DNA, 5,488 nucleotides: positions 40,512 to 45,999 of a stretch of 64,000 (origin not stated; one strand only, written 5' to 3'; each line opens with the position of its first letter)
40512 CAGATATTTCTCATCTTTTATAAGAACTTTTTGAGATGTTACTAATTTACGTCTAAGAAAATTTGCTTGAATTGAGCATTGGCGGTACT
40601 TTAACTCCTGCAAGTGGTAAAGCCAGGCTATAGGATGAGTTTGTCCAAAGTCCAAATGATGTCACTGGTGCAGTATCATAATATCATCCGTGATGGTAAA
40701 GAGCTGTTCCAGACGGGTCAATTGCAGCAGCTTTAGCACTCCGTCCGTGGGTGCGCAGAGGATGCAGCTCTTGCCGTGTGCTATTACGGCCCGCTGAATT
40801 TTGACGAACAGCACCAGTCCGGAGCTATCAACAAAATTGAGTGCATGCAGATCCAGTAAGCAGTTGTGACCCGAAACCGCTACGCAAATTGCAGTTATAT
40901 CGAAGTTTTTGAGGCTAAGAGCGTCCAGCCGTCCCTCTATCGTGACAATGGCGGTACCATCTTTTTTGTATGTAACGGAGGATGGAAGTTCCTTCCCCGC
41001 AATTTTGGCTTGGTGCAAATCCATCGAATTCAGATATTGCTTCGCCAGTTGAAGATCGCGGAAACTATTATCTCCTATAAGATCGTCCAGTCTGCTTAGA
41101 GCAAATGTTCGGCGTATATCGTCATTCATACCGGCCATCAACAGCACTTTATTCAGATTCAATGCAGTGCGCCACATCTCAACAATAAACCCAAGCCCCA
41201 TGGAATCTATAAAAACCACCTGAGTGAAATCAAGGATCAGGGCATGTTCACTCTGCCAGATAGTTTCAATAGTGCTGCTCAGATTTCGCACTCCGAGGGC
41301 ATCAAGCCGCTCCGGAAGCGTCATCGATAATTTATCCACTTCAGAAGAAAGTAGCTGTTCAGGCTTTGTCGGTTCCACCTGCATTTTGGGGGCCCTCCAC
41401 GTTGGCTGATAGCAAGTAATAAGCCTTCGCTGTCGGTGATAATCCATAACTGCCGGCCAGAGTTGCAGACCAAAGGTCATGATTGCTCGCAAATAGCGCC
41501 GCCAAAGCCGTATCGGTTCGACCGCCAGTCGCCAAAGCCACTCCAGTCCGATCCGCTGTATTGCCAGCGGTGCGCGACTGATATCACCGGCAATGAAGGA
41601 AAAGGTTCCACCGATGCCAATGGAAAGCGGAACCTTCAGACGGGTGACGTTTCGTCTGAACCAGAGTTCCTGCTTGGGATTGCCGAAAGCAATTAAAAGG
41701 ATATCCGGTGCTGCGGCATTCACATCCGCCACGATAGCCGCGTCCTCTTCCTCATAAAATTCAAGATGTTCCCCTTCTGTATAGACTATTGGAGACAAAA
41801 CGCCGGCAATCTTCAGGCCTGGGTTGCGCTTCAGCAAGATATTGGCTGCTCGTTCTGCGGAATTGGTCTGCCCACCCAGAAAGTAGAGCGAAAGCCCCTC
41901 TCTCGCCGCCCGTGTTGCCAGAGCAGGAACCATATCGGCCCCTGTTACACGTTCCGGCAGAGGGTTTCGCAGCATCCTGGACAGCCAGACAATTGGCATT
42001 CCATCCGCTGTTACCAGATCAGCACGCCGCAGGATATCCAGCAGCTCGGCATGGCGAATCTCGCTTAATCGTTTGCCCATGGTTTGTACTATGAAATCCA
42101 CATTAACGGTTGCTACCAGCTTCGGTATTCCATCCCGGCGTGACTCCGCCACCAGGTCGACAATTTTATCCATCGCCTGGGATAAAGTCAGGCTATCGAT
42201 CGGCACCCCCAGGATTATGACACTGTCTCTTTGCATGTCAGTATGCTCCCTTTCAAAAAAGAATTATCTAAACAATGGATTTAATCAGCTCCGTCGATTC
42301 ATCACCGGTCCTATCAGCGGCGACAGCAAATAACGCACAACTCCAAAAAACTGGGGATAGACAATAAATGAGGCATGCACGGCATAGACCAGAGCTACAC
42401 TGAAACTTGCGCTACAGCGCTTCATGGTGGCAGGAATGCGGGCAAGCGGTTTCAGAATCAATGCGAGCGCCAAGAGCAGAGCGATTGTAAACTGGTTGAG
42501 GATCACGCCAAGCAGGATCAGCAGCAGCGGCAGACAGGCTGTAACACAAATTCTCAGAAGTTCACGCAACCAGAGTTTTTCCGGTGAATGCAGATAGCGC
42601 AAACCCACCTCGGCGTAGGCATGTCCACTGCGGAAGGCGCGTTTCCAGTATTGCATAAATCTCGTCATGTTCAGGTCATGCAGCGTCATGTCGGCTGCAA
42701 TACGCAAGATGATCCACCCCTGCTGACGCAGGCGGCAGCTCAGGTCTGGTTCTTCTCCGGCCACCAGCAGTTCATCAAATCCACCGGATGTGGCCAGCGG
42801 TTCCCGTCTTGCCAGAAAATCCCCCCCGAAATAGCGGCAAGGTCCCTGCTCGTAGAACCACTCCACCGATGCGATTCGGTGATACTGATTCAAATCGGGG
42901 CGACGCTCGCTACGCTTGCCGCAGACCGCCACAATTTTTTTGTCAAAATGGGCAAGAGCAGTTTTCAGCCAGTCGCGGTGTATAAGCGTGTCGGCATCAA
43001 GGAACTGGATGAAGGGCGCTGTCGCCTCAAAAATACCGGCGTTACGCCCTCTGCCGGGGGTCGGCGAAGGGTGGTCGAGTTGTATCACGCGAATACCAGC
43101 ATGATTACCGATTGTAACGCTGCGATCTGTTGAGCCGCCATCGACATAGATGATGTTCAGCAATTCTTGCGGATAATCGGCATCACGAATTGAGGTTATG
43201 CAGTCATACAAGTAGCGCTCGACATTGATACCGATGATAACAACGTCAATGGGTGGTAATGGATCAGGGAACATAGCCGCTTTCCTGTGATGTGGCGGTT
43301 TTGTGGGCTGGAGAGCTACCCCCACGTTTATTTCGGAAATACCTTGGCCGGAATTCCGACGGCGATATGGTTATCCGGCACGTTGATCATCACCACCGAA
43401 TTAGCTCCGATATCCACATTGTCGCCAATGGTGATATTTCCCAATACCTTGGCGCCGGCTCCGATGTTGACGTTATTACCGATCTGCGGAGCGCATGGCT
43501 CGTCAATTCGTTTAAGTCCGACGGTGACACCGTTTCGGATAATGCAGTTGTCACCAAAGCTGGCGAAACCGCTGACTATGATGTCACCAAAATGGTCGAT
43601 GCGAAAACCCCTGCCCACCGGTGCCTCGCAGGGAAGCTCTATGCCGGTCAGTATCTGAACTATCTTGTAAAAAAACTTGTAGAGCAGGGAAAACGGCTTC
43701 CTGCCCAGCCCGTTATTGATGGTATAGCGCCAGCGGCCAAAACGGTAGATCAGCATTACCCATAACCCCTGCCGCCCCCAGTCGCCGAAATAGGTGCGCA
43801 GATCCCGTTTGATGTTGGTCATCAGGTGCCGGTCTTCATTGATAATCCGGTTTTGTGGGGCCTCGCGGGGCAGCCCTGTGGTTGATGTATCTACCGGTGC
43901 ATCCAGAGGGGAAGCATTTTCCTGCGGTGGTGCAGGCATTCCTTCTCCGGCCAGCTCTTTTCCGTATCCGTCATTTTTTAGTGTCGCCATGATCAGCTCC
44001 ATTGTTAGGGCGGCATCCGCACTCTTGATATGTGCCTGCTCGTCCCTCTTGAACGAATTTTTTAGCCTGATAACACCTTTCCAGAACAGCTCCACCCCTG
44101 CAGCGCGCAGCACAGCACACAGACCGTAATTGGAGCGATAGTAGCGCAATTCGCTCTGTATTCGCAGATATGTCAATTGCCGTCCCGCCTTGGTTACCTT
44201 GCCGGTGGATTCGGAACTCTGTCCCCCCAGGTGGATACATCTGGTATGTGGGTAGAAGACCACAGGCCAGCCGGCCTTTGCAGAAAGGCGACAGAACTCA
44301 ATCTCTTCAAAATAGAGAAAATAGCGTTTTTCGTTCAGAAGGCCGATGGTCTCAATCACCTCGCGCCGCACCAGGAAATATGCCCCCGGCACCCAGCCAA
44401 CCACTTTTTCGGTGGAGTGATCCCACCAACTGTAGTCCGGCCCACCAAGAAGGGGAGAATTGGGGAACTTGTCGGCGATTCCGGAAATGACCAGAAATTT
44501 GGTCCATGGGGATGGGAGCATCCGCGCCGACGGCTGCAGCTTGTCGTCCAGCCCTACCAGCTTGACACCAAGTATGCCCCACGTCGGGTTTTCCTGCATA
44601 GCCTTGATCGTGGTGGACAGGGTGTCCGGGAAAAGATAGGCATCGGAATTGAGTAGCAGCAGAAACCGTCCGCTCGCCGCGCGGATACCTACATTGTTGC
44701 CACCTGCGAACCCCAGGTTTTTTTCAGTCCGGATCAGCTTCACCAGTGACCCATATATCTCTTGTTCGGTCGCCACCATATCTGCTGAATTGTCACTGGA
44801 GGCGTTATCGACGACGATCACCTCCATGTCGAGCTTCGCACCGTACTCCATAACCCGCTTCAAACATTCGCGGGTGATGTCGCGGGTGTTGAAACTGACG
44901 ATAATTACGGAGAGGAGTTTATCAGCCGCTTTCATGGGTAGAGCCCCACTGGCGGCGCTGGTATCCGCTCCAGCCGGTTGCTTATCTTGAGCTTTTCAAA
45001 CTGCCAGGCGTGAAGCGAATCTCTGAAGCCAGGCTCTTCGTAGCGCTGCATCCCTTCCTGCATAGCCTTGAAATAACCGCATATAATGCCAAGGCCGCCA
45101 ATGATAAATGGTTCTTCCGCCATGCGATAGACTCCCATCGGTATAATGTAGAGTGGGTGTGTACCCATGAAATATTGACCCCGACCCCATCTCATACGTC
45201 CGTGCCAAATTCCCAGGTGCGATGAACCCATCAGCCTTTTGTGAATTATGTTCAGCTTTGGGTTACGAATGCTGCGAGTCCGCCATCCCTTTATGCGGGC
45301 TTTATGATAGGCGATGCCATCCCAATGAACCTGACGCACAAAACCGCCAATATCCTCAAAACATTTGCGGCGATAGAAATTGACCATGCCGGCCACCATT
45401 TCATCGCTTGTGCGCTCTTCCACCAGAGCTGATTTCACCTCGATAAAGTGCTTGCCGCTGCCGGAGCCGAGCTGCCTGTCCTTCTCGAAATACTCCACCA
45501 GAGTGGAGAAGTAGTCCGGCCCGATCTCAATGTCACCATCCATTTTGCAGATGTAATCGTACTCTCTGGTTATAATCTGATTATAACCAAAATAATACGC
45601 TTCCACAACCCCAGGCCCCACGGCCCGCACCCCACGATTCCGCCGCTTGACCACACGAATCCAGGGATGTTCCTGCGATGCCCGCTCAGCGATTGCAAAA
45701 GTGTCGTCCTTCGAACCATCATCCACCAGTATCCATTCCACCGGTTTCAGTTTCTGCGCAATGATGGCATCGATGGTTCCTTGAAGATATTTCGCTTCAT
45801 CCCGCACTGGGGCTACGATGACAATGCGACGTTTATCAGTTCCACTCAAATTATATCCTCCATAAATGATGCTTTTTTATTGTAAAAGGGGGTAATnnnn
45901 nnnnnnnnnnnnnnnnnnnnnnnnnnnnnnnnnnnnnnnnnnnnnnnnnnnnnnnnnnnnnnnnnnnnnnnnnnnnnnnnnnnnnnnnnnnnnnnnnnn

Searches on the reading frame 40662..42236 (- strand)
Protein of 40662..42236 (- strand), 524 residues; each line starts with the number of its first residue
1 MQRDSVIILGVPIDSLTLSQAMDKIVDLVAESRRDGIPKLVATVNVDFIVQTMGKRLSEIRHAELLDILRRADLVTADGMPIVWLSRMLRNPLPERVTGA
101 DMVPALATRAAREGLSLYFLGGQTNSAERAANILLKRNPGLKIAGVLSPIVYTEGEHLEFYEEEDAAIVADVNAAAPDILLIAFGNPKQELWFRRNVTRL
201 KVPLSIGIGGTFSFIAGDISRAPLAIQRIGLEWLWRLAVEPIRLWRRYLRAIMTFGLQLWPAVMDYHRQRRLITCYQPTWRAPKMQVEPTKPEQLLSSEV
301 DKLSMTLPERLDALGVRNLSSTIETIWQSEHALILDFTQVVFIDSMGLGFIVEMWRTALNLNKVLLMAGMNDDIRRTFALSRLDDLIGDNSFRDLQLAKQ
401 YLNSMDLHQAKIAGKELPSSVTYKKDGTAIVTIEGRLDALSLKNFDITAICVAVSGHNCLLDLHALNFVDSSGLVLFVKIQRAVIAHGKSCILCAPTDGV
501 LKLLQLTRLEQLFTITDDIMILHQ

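Call 24: search_protein_families(library=pfam, proteins=[window:40662-42236:-], max_evalue=0.0001)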
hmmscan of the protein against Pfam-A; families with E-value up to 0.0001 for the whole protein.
window:40662-42236:- (524 aa): 3 families
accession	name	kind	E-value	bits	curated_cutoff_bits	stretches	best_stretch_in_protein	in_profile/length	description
PF03808.19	Glyco_tran_WecG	-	3.2e-58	196.7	27.4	1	72-248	1-168/168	Glycosyl transferase WecG/TagA/CpsF family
PF01740.26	STAS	-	2.5e-23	82.3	22.6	2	422-518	4-102/106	STAS domain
PF13466.11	STAS_2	-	8e-18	64.8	29.2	2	305-384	1-80/80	STAS domain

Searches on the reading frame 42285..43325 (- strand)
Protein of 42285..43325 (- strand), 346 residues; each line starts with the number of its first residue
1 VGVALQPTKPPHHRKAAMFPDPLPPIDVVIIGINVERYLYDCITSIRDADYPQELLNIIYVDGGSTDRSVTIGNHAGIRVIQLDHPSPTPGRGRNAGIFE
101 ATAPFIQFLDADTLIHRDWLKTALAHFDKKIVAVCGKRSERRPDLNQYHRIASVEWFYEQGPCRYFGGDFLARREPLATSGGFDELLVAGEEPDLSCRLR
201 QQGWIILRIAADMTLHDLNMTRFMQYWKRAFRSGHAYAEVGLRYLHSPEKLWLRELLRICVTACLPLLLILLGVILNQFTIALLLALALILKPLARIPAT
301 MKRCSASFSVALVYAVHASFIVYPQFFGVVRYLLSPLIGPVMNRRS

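Call 24: search_protein_families(library=pfam, proteins=[window:42285-43325:-], max_evalue=0.0001)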
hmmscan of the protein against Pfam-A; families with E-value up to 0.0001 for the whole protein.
window:42285-43325:- (346 aa): 4 families
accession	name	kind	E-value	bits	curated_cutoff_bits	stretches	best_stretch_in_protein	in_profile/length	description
PF00535.33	Glycos_transf_2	-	7.9e-22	78.4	23.3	1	28-154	2-131/168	Glycosyl transferase family 2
PF13641.12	Glyco_tranf_2_3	-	6.8e-08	33.2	27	1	24-232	1-226/230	Glycosyltransferase like family 2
PF10111.15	Glyco_tranf_2_2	-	1.9e-07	31.3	27.3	0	36-124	11-103/276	Glycosyltransferase like family 2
PF13632.12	Glyco_trans_2_3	-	5e-07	30.2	27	1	106-289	2-190/198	Glycosyl transferase family group 2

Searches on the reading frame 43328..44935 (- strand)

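Call 24: search_protein_families(library=pfam, proteins=[window:43328-44935:-], max_evalue=0.0001)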
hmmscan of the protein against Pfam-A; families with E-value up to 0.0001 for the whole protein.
window:43328-44935:- (535 aa): 5 families
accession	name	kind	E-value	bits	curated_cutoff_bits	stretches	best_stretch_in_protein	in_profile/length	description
PF00535.33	Glycos_transf_2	-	2e-24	86.8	23.3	1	9-125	1-115/168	Glycosyl transferase family 2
PF13641.12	Glyco_tranf_2_3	-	2e-14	54.6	27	1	8-241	3-217/230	Glycosyltransferase like family 2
PF00132.30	Hexapep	-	5.6e-11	42.1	27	1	483-515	2-34/36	Bacterial transferase hexapeptide (six repeats)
PF14602.12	Hexapep_2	-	1.3e-05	25.3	27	0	485-515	4-32/34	Hexapeptide repeat of succinyl-transferase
PF10111.15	Glyco_tranf_2_2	-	8.2e-05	22.6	27.3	0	29-117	24-115/276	Glycosyltransferase like family 2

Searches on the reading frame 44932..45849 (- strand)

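Call 24: search_protein_families(library=pfam, proteins=[window:44932-45849:-], max_evalue=0.0001)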
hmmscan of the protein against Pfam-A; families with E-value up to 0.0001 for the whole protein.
window:44932-45849:- (305 aa): 2 families
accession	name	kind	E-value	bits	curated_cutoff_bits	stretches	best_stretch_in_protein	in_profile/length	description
PF00535.33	Glycos_transf_2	-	2.6e-16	60.4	23.3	1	11-126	2-108/168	Glycosyl transferase family 2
PF13641.12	Glyco_tranf_2_3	-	6.7e-07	30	27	1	10-126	4-115/230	Glycosyltransferase like family 2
